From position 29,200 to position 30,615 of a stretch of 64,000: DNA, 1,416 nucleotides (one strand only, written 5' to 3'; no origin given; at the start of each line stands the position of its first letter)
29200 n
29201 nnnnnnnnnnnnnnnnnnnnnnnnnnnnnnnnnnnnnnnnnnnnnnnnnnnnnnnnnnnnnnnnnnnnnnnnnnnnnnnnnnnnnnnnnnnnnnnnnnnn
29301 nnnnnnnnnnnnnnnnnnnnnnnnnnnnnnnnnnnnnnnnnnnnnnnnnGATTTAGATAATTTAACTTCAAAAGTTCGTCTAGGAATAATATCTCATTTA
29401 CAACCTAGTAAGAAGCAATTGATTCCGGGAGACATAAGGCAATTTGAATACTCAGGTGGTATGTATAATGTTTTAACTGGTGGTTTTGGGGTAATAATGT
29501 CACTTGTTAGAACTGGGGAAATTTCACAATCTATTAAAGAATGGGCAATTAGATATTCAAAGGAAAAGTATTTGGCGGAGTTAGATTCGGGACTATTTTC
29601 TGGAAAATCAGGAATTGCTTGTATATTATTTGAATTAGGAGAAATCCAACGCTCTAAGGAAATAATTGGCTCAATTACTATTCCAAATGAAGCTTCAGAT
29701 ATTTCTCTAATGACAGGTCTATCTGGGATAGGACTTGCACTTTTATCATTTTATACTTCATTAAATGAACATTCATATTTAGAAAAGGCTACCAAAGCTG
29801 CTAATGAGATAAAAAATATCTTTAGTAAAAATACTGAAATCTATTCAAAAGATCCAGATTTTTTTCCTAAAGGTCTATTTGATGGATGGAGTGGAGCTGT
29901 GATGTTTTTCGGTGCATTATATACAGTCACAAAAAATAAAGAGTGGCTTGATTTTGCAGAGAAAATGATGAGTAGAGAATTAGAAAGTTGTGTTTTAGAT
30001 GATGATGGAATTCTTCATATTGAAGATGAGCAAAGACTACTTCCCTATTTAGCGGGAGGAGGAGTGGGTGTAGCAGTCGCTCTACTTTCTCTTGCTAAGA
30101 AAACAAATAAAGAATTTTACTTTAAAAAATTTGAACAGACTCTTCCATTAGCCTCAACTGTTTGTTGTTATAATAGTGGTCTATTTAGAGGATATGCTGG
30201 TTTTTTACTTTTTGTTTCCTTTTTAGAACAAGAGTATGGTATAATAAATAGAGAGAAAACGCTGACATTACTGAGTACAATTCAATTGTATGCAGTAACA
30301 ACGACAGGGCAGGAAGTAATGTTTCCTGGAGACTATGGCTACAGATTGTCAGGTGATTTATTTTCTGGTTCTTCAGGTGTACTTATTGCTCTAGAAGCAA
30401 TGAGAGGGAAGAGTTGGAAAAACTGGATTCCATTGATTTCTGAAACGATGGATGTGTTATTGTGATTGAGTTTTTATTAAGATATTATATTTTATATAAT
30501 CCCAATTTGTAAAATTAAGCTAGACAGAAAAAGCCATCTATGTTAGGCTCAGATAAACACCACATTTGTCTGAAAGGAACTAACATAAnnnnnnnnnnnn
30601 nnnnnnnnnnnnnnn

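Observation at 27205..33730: Probable class III (labionin-type) lanthipeptide gene cluster in a Streptococcus-like background, split by an IS30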

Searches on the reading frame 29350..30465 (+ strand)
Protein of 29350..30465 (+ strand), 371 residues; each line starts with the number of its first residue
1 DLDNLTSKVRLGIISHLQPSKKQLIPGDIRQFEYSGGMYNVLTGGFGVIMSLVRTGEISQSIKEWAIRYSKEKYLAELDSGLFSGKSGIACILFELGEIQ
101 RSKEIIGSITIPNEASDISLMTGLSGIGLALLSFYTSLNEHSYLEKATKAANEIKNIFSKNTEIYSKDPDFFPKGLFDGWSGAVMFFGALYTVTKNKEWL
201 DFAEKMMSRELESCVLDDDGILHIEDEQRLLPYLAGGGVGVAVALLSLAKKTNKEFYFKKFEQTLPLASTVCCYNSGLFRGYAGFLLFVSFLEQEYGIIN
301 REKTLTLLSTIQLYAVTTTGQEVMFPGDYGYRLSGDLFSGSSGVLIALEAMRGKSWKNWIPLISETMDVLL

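Call 33: search_solved_structures(query=window:29350-30465:+, max_evalue=0.01, show_alignments=4)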
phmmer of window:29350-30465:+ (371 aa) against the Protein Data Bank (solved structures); distinct sequences matched with E-value up to 0.01: 11.
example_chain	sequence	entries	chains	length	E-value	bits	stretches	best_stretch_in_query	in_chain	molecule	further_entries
9wj0_A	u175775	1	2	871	1.3e-64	221.7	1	22-364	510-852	Protein kinase domain-containing protein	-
9wop_A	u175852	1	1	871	4e-64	220.1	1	22-364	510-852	Protein kinase domain-containing protein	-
8sao_B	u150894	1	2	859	1.2e-56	195.5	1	2-365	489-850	Class III lanthionine synthetase LanKC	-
8sap_A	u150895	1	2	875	1.3e-56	195.4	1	2-365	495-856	Class III lanthionine synthetase LanKC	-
8sam_A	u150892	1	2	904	1.4e-56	195.3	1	2-365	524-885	Class III lanthipeptide, Class III lanthionine synthetase LanKC fusion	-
8w7l_B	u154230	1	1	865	4.7e-17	65.2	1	77-351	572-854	Protein kinase domain-containing protein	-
8w7l_A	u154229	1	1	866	4.7e-17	65.2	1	77-351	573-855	Protein kinase domain-containing protein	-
8w7a_A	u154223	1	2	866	4.7e-17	65.2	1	77-351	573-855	Protein kinase domain-containing protein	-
8w7j_A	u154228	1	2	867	4.8e-17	65.2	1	77-351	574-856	Protein kinase domain-containing protein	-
8wgo_A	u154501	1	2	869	4.8e-17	65.2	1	77-351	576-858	Protein kinase domain-containing protein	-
9ugq_A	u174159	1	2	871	5.6e-15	58.4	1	60-353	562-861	SalKC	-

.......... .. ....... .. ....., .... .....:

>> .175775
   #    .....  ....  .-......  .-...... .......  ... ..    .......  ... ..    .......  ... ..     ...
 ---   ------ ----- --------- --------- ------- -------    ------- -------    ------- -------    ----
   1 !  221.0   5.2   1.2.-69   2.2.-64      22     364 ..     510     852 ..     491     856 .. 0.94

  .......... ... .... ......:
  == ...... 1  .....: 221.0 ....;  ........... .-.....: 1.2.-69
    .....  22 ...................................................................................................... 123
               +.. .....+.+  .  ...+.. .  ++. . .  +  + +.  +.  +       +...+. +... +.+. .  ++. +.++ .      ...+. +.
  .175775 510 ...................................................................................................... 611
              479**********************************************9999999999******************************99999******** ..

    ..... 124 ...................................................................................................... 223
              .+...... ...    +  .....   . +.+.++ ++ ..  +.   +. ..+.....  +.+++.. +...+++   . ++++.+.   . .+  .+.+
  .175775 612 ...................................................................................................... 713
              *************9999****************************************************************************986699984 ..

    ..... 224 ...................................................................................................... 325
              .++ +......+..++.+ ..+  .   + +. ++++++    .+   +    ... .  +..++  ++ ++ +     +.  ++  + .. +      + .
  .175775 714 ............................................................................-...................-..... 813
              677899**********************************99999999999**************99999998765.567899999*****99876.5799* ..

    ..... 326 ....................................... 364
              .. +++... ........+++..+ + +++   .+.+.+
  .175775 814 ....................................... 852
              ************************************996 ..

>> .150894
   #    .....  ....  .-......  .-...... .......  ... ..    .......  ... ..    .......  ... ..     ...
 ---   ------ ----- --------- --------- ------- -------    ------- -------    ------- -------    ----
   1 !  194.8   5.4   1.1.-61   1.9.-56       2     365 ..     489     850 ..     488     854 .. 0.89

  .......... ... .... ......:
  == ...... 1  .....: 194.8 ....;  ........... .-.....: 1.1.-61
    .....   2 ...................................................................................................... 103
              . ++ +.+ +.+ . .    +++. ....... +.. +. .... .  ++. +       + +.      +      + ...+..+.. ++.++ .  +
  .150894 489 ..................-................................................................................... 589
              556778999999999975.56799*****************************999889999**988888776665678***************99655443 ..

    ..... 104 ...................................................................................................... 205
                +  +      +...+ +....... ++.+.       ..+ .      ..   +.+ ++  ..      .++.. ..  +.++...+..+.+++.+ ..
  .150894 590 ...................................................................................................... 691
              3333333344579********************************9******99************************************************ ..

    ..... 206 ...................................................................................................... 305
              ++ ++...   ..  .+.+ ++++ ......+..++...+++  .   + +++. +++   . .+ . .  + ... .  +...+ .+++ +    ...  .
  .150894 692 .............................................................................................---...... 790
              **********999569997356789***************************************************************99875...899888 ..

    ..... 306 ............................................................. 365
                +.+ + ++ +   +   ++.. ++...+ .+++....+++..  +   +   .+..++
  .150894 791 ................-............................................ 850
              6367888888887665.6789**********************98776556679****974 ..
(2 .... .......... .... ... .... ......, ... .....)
